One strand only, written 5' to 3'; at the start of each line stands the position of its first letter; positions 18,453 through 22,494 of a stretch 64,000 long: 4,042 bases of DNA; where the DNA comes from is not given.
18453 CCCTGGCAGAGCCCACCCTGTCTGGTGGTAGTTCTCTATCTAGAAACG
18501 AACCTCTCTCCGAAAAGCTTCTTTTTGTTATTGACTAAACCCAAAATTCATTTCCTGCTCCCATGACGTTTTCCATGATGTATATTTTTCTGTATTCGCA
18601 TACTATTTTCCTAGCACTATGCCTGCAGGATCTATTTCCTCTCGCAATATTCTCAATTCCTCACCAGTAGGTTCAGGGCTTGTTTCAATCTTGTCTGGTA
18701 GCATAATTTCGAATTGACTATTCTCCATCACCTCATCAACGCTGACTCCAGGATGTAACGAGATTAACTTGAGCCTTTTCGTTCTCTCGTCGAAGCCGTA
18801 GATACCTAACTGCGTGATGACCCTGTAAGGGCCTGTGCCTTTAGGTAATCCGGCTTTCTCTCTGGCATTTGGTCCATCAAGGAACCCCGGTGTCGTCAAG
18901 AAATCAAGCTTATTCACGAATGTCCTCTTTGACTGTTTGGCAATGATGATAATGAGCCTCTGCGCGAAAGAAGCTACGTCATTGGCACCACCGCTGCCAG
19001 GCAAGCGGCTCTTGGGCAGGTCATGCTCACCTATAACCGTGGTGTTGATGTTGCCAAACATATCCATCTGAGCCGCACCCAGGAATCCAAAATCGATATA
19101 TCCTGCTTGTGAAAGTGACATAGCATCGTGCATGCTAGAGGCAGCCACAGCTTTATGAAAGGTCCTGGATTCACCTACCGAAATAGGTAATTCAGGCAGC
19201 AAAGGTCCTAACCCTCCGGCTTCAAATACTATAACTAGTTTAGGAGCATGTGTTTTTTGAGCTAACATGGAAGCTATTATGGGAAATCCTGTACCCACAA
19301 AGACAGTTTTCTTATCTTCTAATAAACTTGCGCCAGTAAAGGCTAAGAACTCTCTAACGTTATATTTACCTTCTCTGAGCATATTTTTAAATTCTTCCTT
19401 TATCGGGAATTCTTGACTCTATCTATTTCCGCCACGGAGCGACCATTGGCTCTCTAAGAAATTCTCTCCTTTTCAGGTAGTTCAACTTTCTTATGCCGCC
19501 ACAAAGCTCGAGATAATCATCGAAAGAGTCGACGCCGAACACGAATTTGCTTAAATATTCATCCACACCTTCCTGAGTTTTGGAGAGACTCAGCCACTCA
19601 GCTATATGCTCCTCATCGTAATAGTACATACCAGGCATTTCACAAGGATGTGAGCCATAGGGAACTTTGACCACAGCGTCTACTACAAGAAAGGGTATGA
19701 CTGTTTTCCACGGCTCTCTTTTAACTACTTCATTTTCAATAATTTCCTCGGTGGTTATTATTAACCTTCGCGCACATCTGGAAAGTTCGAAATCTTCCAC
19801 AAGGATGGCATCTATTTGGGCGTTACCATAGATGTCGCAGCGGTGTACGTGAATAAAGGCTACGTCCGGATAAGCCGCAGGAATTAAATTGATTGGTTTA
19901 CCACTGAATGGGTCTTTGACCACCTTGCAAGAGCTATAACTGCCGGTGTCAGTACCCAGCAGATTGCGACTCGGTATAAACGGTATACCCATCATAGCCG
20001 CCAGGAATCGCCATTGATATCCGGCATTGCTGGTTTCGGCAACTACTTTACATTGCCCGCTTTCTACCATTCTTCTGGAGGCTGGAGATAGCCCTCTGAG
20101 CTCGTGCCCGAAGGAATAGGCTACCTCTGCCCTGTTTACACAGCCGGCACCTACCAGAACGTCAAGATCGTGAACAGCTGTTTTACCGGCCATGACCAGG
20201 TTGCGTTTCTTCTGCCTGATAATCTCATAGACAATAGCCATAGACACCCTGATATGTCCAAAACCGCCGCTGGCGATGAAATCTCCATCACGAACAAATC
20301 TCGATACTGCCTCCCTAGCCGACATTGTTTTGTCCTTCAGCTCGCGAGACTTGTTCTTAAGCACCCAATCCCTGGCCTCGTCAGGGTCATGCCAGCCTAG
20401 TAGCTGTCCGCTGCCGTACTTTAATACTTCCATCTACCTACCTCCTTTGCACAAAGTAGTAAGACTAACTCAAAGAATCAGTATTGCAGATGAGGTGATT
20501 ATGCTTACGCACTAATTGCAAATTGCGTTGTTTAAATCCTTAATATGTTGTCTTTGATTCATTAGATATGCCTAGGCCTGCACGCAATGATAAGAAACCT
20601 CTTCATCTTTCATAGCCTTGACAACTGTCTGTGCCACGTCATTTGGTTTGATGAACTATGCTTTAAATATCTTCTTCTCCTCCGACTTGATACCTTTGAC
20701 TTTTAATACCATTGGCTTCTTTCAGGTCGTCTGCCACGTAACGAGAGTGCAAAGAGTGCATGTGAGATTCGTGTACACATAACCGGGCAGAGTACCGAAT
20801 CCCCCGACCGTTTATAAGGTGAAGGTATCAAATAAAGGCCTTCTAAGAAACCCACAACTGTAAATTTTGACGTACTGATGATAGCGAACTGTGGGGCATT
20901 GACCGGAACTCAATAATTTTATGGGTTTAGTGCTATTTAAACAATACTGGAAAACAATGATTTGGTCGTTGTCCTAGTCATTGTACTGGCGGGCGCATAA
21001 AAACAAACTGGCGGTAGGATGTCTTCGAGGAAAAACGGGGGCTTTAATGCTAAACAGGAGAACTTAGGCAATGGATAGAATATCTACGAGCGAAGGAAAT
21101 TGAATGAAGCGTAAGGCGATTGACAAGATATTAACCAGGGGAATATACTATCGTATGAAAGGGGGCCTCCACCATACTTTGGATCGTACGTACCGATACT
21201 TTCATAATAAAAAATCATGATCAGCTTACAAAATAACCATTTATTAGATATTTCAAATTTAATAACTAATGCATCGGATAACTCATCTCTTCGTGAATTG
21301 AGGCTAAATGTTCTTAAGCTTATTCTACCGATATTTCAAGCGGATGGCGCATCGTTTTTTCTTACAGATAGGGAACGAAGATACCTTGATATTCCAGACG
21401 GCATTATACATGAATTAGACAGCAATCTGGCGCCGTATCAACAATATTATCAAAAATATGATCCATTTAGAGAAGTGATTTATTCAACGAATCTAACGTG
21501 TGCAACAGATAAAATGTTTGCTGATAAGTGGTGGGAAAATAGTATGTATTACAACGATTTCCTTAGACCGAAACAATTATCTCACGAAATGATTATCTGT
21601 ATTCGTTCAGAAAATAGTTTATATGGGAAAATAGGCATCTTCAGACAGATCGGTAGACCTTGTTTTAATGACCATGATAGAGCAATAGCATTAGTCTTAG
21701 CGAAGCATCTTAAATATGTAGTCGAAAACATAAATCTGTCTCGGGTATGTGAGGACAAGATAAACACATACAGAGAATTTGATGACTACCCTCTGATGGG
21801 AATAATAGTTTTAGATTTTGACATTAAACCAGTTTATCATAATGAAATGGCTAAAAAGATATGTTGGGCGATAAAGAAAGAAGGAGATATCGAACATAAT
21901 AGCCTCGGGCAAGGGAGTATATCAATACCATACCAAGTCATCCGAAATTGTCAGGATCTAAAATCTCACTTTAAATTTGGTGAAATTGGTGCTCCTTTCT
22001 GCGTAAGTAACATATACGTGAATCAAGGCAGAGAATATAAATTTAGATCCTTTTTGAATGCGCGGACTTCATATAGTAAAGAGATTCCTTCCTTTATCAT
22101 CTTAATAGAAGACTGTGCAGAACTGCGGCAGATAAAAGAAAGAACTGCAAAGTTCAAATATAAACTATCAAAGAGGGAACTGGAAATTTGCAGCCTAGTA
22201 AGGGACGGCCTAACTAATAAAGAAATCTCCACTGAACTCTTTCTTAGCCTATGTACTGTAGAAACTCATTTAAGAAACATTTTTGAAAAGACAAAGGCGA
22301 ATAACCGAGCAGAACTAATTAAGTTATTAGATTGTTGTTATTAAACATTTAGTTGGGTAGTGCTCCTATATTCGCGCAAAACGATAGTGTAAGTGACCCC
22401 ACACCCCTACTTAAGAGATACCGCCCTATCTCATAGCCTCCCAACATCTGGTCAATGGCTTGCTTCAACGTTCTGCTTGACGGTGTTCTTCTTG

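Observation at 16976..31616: IS-bounded, compositionally patchy accessory island encoding a CoA-dependent beta-keto-acid module I cannot assign to a pathway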

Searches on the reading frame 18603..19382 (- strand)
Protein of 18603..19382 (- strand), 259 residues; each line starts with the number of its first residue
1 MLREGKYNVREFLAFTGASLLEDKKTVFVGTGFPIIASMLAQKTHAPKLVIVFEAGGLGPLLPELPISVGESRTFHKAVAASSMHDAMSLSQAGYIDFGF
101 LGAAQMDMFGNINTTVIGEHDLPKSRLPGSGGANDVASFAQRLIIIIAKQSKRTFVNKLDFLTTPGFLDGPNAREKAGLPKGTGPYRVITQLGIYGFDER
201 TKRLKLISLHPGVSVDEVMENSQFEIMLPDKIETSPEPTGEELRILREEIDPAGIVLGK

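Call 3: search_protein_families(library=pfam, proteins=[window:18603-19382:-])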
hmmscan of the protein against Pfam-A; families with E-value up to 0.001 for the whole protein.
window:18603-19382:- (259 aa): 1 family
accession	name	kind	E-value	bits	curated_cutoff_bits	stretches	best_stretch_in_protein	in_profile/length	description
PF01144.29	CoA_trans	-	1.5e-31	109.9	23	1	19-221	10-217/217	Coenzyme A transferase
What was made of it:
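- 18603..19382 (-): CoA-transferase beta subunit, GctB-like. PF01144 (call 3).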

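Call 4: search_protein_families(library=ncbifam, proteins=[window:18603-19382:-])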
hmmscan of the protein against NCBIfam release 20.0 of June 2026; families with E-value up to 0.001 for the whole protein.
window:18603-19382:- (259 aa): 1 family
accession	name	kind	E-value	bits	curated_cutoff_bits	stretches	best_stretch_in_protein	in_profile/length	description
TIGR02428.1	pcaJ_scoB_fam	subfamily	1.8e-08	34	243.55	1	13-153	6-147/207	3-oxoacid CoA-transferase subunit B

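Call 75: search_solved_structures(query=window:18603-19382:-, max_evalue=0.001, show_alignments=1)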
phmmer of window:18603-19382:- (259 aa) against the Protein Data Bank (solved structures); distinct sequences matched with E-value up to 0.001: 18.
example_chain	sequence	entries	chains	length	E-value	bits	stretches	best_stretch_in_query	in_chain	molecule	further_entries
1poi_B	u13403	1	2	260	2.1e-49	171.7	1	7-253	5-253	GLUTACONATE COENZYME A-TRANSFERASE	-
5n02_D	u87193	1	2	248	4.5e-18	69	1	21-254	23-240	Glutaconate CoA-transferase family, subunit B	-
5n01_D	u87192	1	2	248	4.5e-18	69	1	21-254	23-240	Glutaconate CoA-transferase family, subunit B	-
5n00_B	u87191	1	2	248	6.1e-18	68.6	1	21-254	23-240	Glutaconate CoA-transferase family, subunit B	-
5n03_D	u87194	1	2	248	8.5e-18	68.1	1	21-254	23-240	Glutaconate CoA-transferase family, subunit B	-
5mzw_D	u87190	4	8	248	1.6e-17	67.2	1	21-254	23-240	Glutaconate CoA-transferase family, subunit B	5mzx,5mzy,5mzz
6co6_B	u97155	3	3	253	1.9e-15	60.4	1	33-254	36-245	Probable CoA-transferase beta subunit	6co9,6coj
6con_B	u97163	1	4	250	7.5e-14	55.2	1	31-254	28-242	CoA-transferase subunit beta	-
3rrl_B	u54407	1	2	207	1.2e-07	34.8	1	22-226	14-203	Succinyl-CoA:3-ketoacid-coenzyme A transferase subunit B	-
2nrc_A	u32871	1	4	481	6.2e-07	32.5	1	7-228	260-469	Succinyl-CoA:3-ketoacid-coenzyme A transferase 1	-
2nrb_A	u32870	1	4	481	6.2e-07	32.5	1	7-228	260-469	Succinyl-CoA:3-ketoacid-coenzyme A transferase 1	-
1m3e_A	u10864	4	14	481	6.2e-07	32.5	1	7-228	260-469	SUCCINYL-COA:3-KETOACID-COENZYME A TRANSFERASE | Succinyl-CoA:3-ketoacid-coenzyme A transferase, mitochondrial precursor | Succinyl-CoA:3-ketoacid-coenzyme A tr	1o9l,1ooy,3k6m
3oxo_A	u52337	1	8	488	7e-07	32.4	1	7-227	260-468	Succinyl-CoA:3-ketoacid-coenzyme A transferase 1, mitochondrial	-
3dlx_A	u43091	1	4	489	8.1e-07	32.2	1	8-230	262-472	Succinyl-CoA:3-ketoacid-coenzyme A transferase 1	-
1ooz_A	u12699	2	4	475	8.5e-07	32.1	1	8-228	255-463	Succinyl-CoA:3-ketoacid-coenzyme A transferase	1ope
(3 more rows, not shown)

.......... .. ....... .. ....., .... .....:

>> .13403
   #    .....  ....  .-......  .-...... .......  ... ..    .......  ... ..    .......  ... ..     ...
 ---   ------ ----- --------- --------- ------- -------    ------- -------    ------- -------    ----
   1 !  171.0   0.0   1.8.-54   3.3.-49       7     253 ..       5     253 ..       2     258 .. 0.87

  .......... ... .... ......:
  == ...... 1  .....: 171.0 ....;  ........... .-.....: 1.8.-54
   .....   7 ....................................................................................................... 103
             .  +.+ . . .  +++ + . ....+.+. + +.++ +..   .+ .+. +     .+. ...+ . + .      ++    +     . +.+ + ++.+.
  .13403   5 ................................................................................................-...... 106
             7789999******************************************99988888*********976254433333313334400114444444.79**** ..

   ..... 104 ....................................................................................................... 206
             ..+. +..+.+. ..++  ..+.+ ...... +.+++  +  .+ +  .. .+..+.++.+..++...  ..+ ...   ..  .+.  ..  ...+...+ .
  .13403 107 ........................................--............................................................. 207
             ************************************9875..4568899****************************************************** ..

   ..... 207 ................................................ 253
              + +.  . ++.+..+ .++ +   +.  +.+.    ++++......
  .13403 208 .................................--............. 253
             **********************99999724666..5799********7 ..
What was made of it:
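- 18603..19382 (-): Matches 1POI_B at E=2.1e-49, with Glu54 aligned to the glutamate of the GctB VES motif (call 75).
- On Family I CoA-transferase, glutaconate CoA-transferase type: Calls 3 and 75 (1POI_B at E=2.1e-49; Glu54 aligns with the GctB active-site Glu).
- The GctAB-type transferase points to a (di)carboxylic acid (call 75).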

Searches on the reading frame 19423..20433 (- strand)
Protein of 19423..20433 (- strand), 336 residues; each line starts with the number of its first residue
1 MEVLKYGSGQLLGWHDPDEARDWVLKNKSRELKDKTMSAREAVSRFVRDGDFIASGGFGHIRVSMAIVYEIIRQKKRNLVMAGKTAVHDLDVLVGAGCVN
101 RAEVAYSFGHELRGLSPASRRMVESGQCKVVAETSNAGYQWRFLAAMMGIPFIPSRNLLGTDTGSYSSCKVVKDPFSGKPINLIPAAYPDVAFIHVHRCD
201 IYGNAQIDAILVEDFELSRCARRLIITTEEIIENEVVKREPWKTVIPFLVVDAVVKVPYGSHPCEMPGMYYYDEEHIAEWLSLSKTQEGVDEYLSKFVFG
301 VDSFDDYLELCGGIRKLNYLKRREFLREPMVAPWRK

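Call 3: search_protein_families(library=pfam, proteins=[window:19423-20433:-])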
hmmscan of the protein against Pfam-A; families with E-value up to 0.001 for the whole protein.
window:19423-20433:- (336 aa): 1 family
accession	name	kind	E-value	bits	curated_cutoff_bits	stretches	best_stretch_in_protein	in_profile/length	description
PF01144.29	CoA_trans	-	7.9e-34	117.4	23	1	37-256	2-216/217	Coenzyme A transferase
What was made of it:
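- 19423..20433 (-): CoA-transferase alpha subunit, GctA-like. PF01144, 117 bits (call 3).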

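Call 4: search_protein_families(library=ncbifam, proteins=[window:19423-20433:-])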
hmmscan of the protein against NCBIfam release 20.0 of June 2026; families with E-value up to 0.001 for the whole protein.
window:19423-20433:- (336 aa): 2 families
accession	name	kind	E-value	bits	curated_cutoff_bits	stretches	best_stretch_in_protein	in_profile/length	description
TIGR02429.1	pcaI_scoA_fam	subfamily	7e-07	28.8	128.5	1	34-257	3-219/222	3-oxoacid CoA-transferase subunit A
NF007394.0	PRK09920.1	equivalog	0.00024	20.8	315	0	33-91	2-60/219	acetate CoA-transferase subunit alpha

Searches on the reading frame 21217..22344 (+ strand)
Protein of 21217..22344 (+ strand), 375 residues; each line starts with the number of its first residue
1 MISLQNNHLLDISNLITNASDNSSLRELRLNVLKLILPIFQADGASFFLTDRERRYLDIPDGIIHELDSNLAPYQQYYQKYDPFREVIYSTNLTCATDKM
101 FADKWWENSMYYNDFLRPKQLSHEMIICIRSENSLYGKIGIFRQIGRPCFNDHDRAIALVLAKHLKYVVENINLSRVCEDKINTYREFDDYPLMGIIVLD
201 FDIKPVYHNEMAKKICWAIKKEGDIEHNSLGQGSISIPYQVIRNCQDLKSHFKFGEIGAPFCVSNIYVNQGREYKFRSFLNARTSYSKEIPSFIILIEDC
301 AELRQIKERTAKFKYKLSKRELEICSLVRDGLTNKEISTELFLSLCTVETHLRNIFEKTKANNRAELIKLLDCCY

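Call 3: search_protein_families(library=pfam, proteins=[window:21217-22344:+])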
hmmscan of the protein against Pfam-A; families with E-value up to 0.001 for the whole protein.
window:21217-22344:+ (375 aa): 1 family
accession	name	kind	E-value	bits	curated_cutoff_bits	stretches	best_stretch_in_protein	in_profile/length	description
PF00196.25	GerE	-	5.7e-16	58.3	23.5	1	317-370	3-56/57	Bacterial regulatory proteins, luxR family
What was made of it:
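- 21217..22344 (+): LuxR/GerE-type regulator with an unassigned 300-aa N-terminal domain; GC 0.344. PF00196 (call 3).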

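Call 4: search_protein_families(library=ncbifam, proteins=[window:21217-22344:+])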
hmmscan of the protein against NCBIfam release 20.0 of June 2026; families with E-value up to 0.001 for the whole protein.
window:21217-22344:+ (375 aa): 21 families
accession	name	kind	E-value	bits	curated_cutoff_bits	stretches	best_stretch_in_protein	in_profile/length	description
NF052366.1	photon_PedR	equivalog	1.8e-15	56.9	120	1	316-369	2-55/74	photosynthetic electron transport-dependent transcriptional regulator PedR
NF041232.1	BagY_FevT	exception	2.8e-15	56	700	1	314-370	294-350/367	LuxR family transcriptional regulator BagY/FevT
TIGR03020.2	EpsA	equivalog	8.9e-12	45.2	170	1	306-367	182-241/247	XrtB/PEP-CTERM-associated transcriptional regulator EpsA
NF007505.1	PRK10100.1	equivalog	7.8e-10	38.8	250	1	279-366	113-194/204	biofilm master transcriptional regulator CsgD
NF047785.1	respo_reg_MadR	equivalog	8.1e-10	38.4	300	1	305-368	138-200/209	MadR family response regulator transcription factor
NF011896.0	PRK15369.1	equivalog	2.4e-09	37.1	242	1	305-369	138-202/211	two component system response regulator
NF040749.1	tetrathio_RR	equivalog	3.3e-09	36.7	290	1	312-372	128-189/191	tetrathionate respiration response regulator TtrR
NF052445.1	RespRegMctR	equivalog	4.3e-08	32.8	300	1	308-370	136-198/205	two-component system response regulator MctR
NF007403.0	PRK09935.1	equivalog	2.2e-07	30.7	271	1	311-369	144-202/210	fimbria biosynthesis transcriptional regulator FimZ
NF003420.0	PRK04841.1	equivalog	8.4e-07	27.4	537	1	316-369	838-891/903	HTH-type transcriptional regulator MalT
NF038181.1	reg_ATPase_IniR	equivalog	1.5e-06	26.9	750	1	312-371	762-821/827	isoniazid response ATPase/transcriptional regulator IniR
NF006900.1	PRK09390.1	equivalog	2.4e-06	27.2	255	1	310-370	136-196/203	response regulator FixJ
NF007935.0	PRK10651.1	equivalog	2.9e-06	26.6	250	1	301-366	140-205/216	two-component system response regulator NarL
TIGR03541.1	reg_near_HchA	equivalog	1.1e-05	25.1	215.6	1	308-369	163-224/232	PA1136 family autoinducer-binding transcriptional regulator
NF007685.0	PRK10360.1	equivalog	1.3e-05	25.1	258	1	268-369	87-190/196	response regulator transcription factor UhpA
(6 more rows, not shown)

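Call 85: search_protein_families(library=pfam, max_evalue=5, proteins=[window:21217-22146:+])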
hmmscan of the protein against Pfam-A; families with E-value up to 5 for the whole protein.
seq(310 aa): 0 families

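Call 86: search_solved_structures(query=window:21217-22344:+, max_evalue=1)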
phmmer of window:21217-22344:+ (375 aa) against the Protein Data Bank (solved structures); distinct sequences matched with E-value up to 1: 40.
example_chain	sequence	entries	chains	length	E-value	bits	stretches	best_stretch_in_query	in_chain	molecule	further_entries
3kln_A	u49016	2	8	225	3.7e-08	35.8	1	310-367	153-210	Transcriptional regulator, LuxR family | Transcriptional regulator VpsT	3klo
4yn8_A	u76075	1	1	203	1.1e-07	34.3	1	306-368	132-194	Response regulator ChrA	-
4wt0_B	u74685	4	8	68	1.6e-07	33.7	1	317-366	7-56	Response regulator receiver domain protein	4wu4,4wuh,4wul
4wsz_A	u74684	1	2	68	7.2e-07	31.6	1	317-366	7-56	Response regulator receiver domain protein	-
5hev_A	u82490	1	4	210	1.4e-06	30.6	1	315-366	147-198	Response regulator protein VraR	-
8a5r_AAA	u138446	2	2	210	3.2e-06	29.5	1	307-370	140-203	Light-activated DNA-binding protein EL222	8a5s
3clo_A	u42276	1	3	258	3.2e-06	29.4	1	313-369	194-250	Transcriptional regulator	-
1fse_A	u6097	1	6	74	3.6e-06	29.3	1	307-368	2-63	GERE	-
7vim_A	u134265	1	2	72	4.4e-06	29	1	317-368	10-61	Protein EsrB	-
3p7n_A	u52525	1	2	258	4.5e-06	29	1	307-370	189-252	Sensor histidine kinase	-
7x1k_A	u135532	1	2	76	6.1e-06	28.5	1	316-368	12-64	Chemotaxis protein CheY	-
7ve4_A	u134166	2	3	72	6.2e-06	28.5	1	311-367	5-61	DNA-binding response regulator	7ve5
2rnj_A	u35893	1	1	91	7.3e-06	28.3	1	307-367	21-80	Response regulator protein vraR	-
4gvp_A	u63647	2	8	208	1.1e-05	27.7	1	302-367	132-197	Response regulator protein vraR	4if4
7ve6_A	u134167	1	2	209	1.1e-05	27.7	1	302-367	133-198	Response regulator protein VraR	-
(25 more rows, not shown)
